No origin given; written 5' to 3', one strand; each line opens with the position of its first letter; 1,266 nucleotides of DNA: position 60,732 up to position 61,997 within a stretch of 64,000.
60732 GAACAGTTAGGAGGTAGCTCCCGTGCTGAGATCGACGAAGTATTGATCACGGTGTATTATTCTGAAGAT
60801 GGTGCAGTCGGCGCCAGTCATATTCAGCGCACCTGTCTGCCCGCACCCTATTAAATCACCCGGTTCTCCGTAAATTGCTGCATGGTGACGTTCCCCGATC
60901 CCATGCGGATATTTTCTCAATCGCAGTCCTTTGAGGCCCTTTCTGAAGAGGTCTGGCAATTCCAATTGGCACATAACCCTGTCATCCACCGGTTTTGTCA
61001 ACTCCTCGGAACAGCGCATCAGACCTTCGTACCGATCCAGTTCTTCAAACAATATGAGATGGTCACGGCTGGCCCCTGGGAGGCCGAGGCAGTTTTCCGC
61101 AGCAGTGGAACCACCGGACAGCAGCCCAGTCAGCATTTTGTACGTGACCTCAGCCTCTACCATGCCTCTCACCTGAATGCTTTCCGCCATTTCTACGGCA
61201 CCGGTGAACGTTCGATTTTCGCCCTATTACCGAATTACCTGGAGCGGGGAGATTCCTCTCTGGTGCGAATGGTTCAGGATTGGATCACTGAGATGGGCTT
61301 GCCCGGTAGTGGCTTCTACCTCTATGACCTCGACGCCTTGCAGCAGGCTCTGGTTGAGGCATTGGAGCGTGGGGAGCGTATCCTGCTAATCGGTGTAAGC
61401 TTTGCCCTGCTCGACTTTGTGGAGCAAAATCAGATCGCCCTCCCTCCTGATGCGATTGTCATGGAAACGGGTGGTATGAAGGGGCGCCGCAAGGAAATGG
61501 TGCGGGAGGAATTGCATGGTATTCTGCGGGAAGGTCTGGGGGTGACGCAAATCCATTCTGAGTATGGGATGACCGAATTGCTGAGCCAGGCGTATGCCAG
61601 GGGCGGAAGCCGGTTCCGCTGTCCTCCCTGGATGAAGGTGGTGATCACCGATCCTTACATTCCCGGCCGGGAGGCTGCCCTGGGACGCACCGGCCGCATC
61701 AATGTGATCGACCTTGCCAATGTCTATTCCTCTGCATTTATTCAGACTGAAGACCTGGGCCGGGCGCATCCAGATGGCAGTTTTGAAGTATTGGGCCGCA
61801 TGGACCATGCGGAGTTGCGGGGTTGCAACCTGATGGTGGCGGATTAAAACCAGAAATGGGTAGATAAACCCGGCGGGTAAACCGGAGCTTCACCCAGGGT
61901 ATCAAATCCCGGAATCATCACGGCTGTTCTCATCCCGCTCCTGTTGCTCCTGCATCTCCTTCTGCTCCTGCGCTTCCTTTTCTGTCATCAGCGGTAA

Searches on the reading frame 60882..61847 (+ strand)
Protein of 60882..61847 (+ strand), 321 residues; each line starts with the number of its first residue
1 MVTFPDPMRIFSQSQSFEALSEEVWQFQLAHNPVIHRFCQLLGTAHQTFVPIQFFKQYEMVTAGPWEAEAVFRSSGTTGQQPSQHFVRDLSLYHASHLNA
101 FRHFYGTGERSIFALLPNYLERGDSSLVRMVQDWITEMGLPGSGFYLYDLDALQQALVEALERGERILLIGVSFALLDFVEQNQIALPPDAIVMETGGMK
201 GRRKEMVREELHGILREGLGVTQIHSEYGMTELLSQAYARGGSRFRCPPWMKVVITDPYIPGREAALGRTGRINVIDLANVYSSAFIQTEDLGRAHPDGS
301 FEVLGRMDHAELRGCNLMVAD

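Call 84: search_protein_families(library=pfam, proteins=[window:60882-61847:+], max_evalue=0.001)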
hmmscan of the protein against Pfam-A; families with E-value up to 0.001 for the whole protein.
window:60882-61847:+ (321 aa): 1 family
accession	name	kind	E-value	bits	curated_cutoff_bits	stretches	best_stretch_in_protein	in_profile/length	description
PF04443.18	LuxE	-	2.2e-05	24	24.9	1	155-319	195-386/391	Acyl-protein synthetase, LuxE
